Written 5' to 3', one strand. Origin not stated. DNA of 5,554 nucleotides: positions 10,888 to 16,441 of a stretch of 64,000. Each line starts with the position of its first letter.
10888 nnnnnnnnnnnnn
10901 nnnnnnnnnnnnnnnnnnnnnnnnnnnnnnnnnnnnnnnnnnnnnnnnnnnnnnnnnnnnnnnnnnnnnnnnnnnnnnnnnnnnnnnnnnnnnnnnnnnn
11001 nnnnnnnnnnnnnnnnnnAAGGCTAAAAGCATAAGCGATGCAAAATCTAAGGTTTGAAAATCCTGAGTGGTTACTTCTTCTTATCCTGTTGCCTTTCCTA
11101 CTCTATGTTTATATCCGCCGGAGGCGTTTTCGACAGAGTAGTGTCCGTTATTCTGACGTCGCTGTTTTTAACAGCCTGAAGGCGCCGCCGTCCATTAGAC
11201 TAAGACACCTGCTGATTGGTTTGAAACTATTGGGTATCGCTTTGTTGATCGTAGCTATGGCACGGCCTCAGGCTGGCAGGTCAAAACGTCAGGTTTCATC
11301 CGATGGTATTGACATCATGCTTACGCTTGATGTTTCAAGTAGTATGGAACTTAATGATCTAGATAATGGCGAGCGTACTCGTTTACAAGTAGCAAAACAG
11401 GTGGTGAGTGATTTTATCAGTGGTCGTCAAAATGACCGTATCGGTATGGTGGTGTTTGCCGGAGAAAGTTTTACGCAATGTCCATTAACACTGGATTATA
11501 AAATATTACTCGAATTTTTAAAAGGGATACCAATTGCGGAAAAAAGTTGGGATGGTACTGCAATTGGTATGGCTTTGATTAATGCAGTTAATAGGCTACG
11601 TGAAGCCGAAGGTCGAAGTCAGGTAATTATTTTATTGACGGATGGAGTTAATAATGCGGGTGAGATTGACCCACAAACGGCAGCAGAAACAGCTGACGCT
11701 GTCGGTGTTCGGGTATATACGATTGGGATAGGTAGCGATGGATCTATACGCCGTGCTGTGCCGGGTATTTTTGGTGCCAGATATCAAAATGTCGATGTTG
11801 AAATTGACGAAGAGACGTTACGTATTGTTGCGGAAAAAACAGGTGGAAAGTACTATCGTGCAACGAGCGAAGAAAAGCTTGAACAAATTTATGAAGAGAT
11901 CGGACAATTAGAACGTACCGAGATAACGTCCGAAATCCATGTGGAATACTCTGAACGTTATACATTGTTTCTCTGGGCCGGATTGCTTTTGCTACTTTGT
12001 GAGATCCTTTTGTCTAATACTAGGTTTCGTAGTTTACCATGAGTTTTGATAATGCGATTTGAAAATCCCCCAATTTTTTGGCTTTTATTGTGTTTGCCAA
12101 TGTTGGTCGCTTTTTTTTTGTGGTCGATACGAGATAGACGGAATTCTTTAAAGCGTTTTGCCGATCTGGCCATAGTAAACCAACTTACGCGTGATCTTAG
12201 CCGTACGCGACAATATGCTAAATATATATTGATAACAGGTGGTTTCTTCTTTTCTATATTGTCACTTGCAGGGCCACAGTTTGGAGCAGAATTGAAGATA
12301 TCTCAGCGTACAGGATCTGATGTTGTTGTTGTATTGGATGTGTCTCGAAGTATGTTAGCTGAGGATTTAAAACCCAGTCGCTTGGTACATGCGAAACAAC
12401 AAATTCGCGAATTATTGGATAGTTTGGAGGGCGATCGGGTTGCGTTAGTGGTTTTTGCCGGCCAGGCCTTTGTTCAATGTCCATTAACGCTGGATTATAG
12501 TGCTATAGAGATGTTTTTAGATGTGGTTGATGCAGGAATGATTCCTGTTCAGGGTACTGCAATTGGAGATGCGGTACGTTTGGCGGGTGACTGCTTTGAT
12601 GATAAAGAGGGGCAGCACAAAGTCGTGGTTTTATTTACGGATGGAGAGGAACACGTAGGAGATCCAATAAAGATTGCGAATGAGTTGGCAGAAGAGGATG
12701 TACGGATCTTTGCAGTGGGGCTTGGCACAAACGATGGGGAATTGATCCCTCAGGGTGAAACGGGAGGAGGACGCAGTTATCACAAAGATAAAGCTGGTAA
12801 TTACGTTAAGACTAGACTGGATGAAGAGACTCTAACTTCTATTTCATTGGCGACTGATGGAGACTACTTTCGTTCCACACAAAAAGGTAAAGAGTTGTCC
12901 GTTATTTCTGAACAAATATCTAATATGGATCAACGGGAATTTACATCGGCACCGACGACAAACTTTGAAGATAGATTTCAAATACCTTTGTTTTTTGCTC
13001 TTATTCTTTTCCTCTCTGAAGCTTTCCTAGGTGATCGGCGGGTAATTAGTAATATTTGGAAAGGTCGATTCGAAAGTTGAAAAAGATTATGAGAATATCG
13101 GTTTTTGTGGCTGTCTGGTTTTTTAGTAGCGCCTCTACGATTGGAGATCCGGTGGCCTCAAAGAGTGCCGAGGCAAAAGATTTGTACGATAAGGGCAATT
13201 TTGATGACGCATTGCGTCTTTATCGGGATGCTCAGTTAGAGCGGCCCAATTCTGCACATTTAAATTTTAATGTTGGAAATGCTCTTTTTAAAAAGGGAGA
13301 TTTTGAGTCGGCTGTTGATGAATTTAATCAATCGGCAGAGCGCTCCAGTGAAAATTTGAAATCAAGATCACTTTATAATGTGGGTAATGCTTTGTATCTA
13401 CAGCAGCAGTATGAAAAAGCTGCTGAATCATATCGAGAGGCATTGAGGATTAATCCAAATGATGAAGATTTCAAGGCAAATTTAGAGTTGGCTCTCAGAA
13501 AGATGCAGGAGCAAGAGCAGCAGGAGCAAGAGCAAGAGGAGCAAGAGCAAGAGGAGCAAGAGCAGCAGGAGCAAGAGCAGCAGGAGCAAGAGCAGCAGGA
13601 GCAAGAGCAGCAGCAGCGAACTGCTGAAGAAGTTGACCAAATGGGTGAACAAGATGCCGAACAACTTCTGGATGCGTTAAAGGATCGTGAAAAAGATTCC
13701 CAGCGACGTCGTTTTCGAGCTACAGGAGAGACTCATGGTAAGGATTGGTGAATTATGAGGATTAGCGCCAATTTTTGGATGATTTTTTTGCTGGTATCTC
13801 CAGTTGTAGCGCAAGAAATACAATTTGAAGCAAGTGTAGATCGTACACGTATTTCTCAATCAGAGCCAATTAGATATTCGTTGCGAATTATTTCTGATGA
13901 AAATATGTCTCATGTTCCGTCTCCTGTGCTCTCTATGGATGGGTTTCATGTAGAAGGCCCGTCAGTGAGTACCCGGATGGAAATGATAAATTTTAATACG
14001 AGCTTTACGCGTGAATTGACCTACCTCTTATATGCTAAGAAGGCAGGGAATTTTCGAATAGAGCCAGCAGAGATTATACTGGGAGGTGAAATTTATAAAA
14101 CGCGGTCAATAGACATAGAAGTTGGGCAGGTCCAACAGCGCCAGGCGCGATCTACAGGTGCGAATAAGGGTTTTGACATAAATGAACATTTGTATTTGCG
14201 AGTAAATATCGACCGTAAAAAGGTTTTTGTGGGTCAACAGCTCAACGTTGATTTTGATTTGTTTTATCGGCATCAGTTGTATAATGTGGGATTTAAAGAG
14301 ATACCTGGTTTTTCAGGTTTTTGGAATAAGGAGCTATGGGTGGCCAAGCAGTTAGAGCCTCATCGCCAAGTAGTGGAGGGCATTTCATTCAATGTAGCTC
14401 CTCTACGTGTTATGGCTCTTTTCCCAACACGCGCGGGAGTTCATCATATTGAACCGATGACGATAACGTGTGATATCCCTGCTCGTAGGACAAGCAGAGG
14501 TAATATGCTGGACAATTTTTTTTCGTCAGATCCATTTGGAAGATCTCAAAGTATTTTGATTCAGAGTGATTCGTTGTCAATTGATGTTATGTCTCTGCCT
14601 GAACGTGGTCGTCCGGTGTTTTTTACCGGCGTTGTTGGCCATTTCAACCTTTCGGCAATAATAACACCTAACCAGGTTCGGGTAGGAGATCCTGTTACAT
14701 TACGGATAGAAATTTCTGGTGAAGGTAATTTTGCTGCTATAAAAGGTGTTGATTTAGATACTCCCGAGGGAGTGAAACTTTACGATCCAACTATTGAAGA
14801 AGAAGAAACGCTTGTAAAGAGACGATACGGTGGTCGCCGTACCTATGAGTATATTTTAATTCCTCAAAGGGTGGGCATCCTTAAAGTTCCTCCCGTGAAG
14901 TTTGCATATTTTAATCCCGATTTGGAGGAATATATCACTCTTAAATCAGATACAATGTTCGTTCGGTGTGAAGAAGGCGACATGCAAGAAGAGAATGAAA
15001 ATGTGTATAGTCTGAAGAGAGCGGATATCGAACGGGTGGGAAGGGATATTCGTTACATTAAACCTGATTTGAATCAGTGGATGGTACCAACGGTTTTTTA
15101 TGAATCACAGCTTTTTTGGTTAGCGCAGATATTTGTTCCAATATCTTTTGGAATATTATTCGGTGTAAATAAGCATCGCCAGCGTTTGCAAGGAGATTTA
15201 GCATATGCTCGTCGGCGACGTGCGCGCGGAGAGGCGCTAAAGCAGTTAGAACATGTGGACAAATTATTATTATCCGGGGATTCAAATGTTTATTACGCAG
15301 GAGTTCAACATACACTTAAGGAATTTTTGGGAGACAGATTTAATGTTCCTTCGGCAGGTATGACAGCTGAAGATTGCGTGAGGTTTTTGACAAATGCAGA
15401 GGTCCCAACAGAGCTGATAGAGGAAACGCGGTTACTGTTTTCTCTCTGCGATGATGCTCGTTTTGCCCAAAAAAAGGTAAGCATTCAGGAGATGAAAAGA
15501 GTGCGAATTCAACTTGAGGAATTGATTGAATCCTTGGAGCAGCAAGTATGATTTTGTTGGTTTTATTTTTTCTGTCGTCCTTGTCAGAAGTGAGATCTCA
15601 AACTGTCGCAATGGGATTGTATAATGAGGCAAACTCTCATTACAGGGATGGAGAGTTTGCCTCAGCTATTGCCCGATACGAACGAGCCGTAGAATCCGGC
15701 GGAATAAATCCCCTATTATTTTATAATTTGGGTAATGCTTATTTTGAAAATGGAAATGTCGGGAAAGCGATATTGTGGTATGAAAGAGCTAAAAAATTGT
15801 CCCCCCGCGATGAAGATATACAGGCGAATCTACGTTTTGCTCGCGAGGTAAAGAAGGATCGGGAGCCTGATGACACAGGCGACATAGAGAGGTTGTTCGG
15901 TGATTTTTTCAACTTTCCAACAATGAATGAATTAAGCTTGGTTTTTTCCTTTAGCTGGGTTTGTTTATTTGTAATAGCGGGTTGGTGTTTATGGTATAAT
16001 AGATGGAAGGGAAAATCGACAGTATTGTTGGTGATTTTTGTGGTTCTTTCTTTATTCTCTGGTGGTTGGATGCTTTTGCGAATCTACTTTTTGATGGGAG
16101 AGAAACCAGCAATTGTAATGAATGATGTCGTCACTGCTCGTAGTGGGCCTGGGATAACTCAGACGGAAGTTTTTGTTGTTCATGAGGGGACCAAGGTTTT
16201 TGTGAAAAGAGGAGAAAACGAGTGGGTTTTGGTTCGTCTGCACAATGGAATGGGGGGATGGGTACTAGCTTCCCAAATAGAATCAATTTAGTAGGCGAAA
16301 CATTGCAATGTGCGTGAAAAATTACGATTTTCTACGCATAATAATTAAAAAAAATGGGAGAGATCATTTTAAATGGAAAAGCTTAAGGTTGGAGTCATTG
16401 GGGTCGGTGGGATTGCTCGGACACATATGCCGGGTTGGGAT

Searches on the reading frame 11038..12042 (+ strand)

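Call 67: search_protein_families(library=pfam, proteins=[window:11038-12042:+], max_evalue=0.00001)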
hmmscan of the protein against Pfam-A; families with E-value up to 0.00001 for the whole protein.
window:11038-12042:+ (334 aa): 3 families
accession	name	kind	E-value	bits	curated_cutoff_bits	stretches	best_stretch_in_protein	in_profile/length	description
PF00092.34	VWA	-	1.9e-22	80.8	23.8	1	92-286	1-173/174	von Willebrand factor type A domain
PF13519.12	VWA_2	-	1.1e-16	61.8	27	1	93-203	1-106/107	von Willebrand factor type A domain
PF07584.16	BatA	-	3.3e-11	43.9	25.9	1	4-77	2-77/77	Aerotolerance regulator N-terminal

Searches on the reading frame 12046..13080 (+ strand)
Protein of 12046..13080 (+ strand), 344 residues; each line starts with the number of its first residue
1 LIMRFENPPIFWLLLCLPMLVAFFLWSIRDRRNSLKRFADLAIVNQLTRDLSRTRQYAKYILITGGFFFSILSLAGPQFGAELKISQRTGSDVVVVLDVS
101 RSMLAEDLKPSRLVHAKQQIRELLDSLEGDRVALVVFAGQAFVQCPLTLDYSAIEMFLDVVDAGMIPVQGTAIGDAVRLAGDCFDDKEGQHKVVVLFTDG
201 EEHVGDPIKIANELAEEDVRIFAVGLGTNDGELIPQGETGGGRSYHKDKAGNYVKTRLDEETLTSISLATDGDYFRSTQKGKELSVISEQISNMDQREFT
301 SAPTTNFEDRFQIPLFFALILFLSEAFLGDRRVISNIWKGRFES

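Call 68: search_protein_families(library=pfam, proteins=[window:12046-13080:+], max_evalue=0.00001)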
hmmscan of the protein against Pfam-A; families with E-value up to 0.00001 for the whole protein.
window:12046-13080:+ (344 aa): 3 families
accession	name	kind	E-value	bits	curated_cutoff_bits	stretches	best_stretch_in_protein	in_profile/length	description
PF13519.12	VWA_2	-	9e-21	75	27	1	93-201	1-107/107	von Willebrand factor type A domain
PF00092.34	VWA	-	2.6e-20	73.8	23.8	1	92-231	1-144/174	von Willebrand factor type A domain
PF07584.16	BatA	-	9.4e-06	26.4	25.9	1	3-76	1-76/77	Aerotolerance regulator N-terminal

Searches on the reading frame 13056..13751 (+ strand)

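Call 68: search_protein_families(library=pfam, proteins=[window:13056-13751:+], max_evalue=0.00001)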
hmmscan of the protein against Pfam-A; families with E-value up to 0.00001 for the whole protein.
window:13056-13751:+ (231 aa): 12 families
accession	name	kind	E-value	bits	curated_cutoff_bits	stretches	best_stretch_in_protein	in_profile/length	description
PF07719.23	TPR_2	-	1.5e-19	68.9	27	1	105-136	3-34/34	Tetratricopeptide repeat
PF00515.34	TPR_1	-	6.3e-17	61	27.8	1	104-136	2-34/34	Tetratricopeptide repeat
PF13432.12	TPR_16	-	6.3e-16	58.9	32.7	1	38-97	2-61/65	Tetratricopeptide repeat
PF13414.12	TPR_11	-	1.2e-14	54.1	26.8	1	110-143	1-34/42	TPR repeat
PF13181.12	TPR_8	-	2.8e-12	46.2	25.7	1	104-136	2-34/34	Tetratricopeptide repeat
PF13424.12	TPR_12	-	7.3e-12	45.7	30.1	1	68-132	4-74/77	Tetratricopeptide repeat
PF24575.1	TPR_Slam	-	3.4e-10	40.7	35.2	0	31-90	45-104/104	Surface lipoprotein assembly modifier, N-terminal TPR repeats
PF14559.12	TPR_19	-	4.1e-09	37.1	25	0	43-93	1-51/68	Tetratricopeptide repeat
PF13428.12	TPR_14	-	1.6e-07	31.8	23.5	0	106-140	4-38/44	Tetratricopeptide repeat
PF13374.12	TPR_10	-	2.1e-06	28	27.5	0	105-132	4-31/42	Tetratricopeptide repeat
PF13174.12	TPR_6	-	2.7e-06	28.1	26.3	0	105-135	2-32/33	Tetratricopeptide repeat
PF07720.18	TPR_3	-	5.9e-06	26.7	20.7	0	106-127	4-25/34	Tetratricopeptide repeat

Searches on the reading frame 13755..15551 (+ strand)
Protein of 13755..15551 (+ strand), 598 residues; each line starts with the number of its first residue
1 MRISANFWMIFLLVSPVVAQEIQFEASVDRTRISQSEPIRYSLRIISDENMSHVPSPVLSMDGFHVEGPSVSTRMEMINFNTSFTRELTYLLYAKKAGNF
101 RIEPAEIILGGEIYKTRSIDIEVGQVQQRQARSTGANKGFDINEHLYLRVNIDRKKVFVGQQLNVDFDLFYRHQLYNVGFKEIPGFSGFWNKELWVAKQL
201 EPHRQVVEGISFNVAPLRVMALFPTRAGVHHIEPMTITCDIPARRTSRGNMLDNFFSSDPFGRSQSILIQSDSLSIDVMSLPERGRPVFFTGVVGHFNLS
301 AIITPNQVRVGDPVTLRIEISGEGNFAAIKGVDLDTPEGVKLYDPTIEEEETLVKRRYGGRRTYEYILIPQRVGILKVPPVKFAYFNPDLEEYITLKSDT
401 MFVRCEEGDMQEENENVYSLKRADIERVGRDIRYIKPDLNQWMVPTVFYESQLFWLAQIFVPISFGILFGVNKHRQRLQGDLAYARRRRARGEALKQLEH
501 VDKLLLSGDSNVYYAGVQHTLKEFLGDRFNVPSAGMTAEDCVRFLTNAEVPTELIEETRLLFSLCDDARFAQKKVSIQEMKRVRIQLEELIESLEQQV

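Call 68: search_protein_families(library=pfam, proteins=[window:13755-15551:+], max_evalue=0.00001)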
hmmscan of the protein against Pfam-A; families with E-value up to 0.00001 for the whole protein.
window:13755-15551:+ (598 aa): 1 family
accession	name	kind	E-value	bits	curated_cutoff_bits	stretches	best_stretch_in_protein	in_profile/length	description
PF13584.12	BatD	-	5.2e-35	120.4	24.1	2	26-123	1-92/92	BatD DUF11 like domain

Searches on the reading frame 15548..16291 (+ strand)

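Call 68: search_protein_families(library=pfam, proteins=[window:15548-16291:+], max_evalue=0.00001)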
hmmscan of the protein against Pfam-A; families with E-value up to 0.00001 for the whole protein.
window:15548-16291:+ (247 aa): 7 families
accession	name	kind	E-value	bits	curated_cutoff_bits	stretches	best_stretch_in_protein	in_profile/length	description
PF07719.23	TPR_2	-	4.4e-13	48.7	27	1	56-88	2-34/34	Tetratricopeptide repeat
PF13432.12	TPR_16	-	1.3e-12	48.3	32.7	1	25-88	1-64/65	Tetratricopeptide repeat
PF13414.12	TPR_11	-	7.9e-12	45.1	26.8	2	29-69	2-42/42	TPR repeat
PF00515.34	TPR_1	-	1.1e-10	41.3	27.8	1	57-87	3-33/34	Tetratricopeptide repeat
PF13428.12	TPR_14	-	9.5e-07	29.4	23.5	0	58-94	4-40/44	Tetratricopeptide repeat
PF08239.17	SH3_3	-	1e-06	29.2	27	1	195-242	3-51/54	Bacterial SH3 domain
PF13181.12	TPR_8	-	1.6e-06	28.2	25.7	0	58-87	4-33/34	Tetratricopeptide repeat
